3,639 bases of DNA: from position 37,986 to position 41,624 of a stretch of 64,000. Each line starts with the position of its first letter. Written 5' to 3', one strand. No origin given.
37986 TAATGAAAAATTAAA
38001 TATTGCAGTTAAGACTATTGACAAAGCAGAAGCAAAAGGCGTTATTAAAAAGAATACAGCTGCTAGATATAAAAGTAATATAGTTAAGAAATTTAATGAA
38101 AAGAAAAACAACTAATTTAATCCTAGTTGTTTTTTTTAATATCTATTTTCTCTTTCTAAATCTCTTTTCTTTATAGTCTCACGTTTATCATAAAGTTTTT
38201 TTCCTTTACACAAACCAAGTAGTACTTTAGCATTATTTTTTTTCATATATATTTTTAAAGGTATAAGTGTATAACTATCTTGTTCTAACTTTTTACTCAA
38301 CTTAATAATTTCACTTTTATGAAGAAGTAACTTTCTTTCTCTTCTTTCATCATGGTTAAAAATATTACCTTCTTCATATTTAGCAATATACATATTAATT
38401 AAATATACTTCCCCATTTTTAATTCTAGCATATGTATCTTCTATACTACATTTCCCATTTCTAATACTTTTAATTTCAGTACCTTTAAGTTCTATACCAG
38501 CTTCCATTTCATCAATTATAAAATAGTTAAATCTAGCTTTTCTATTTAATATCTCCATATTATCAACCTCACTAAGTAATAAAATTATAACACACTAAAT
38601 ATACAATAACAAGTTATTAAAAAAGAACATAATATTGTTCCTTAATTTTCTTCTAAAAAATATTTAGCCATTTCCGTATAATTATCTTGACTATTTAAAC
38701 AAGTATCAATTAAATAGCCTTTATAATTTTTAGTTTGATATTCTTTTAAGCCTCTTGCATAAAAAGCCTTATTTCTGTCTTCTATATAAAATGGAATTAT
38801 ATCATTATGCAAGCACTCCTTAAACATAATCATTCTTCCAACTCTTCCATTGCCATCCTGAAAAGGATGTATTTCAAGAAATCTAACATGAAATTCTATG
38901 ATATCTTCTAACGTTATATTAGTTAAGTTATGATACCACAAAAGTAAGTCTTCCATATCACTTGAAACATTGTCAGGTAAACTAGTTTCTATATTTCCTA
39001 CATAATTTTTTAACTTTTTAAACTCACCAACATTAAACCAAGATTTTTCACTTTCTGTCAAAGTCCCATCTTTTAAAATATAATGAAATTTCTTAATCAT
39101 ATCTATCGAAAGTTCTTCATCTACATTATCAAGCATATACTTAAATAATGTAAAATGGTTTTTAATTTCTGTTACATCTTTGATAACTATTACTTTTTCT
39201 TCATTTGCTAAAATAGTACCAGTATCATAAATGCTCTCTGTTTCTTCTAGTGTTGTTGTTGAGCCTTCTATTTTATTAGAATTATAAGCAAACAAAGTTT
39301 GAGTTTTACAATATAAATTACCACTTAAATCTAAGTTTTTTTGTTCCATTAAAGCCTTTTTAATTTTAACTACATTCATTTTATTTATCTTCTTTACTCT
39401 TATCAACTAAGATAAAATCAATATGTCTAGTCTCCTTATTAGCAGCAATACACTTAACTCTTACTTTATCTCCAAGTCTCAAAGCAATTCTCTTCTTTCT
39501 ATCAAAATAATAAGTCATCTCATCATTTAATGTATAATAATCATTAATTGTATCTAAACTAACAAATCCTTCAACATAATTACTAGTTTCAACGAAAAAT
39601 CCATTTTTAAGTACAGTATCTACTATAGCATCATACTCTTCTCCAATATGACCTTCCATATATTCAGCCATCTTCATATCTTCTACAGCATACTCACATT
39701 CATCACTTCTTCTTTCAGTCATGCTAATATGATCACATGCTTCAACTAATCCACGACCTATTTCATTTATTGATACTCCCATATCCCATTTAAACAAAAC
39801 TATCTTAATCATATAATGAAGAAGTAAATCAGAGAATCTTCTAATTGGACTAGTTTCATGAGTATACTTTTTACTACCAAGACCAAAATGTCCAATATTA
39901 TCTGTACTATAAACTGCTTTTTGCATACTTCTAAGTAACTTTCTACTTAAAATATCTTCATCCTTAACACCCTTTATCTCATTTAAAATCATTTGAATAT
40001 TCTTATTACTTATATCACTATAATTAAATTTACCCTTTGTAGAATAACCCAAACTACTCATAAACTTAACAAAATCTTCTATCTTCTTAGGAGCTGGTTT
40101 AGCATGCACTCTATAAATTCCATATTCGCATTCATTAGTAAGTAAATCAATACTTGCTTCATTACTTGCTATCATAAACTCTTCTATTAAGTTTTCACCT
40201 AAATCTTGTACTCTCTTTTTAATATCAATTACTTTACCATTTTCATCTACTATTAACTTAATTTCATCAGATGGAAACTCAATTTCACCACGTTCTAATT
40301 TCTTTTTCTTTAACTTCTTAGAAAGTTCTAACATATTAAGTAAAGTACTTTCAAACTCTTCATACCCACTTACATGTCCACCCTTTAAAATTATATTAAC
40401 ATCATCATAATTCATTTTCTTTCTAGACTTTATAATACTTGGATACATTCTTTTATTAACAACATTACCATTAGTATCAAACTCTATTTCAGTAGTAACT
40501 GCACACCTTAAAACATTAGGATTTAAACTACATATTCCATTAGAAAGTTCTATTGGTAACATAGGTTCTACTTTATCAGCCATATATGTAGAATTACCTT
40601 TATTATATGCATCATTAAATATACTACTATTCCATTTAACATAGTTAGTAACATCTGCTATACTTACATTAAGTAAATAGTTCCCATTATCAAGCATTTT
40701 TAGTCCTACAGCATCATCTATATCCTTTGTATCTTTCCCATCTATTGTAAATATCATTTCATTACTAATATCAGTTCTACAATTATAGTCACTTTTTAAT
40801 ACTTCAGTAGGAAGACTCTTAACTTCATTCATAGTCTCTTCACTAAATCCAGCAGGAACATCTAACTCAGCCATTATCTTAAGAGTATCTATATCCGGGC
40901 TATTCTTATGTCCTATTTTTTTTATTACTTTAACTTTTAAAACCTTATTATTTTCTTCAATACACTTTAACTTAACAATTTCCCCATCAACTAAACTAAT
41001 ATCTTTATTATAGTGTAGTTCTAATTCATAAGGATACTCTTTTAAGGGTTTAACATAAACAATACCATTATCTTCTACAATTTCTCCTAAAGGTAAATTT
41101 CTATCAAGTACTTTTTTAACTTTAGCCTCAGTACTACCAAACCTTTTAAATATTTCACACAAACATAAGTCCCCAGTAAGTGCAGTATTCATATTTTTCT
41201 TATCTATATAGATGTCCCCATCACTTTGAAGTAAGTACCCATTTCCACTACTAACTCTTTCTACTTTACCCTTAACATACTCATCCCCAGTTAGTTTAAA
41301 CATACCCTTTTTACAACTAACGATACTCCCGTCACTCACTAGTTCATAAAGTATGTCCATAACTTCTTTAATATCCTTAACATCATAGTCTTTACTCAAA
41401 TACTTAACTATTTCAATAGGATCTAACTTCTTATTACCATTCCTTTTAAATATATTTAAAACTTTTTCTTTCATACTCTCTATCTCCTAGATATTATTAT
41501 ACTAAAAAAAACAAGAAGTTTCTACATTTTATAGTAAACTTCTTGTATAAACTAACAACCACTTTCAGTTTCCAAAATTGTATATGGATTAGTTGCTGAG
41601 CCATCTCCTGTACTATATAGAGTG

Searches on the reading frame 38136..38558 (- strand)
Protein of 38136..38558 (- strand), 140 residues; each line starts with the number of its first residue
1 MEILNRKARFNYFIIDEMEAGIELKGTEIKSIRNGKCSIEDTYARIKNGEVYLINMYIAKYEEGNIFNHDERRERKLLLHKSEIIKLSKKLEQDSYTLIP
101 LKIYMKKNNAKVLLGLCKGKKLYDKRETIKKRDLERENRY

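Call 85: search_protein_families(library=pfam, proteins=[window:38136-38558:-], max_evalue=0.001)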
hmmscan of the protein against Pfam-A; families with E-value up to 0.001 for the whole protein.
window:38136-38558:- (140 aa): 1 family
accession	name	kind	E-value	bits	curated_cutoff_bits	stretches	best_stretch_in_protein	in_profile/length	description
PF01668.23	SmpB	-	2.4e-58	196.6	27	1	4-138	3-137/143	SmpB protein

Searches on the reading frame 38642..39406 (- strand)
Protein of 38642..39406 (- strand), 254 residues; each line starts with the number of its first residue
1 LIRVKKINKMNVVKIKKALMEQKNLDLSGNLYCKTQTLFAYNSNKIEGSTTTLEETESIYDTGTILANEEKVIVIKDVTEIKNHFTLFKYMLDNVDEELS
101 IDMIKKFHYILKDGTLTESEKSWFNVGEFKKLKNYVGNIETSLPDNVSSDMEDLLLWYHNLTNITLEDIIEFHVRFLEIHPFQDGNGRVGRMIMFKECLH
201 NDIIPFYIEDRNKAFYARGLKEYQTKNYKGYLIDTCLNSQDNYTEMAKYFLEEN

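Call 34: search_protein_families(library=pfam, proteins=[window:38642-39406:-], max_evalue=0.00001)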
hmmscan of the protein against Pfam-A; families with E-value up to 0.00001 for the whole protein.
window:38642-39406:- (254 aa): 1 family
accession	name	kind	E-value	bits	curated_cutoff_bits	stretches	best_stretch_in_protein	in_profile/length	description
PF02661.23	Fic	-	2e-15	57.8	24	1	99-195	2-90/93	Fic/DOC family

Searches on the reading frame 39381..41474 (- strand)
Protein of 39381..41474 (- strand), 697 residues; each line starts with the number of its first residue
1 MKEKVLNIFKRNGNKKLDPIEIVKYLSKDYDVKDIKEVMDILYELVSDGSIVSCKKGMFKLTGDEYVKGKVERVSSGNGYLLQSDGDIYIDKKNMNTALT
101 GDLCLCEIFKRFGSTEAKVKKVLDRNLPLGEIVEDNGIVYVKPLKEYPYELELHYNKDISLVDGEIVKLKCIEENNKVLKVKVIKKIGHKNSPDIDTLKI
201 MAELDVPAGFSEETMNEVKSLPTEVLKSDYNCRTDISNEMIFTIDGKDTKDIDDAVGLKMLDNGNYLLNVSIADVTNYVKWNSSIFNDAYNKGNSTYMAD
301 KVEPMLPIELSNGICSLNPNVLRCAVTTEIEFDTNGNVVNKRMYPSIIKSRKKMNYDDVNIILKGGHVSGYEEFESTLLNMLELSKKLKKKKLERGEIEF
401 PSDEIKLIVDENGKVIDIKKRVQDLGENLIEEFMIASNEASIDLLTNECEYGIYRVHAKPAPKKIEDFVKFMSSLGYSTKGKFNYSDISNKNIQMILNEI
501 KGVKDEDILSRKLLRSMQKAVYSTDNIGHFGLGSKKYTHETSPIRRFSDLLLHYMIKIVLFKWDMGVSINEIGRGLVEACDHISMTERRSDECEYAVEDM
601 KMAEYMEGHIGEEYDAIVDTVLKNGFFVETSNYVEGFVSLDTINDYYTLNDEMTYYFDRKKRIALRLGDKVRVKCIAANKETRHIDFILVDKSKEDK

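Call 34: search_protein_families(library=pfam, proteins=[window:39381-41474:-], max_evalue=0.00001)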
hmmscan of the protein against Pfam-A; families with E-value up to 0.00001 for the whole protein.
window:39381-41474:- (697 aa): 4 families
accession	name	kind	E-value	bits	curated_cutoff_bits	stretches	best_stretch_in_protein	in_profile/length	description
PF00773.25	RNB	-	9.5e-96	321.3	29.3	1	233-561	1-325/326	RNB domain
PF17876.7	CSD2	-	9.3e-11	42.1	26.2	0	161-211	23-74/74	Cold shock domain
PF22896.3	OB_RNR_1st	-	1.5e-07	31.9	28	1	32-111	10-92/99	Ribonuclease R, OB first domain, N-terminal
PF08206.17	OB_RNB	-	5.4e-06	26.4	24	0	69-122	1-58/58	Ribonuclease B OB domain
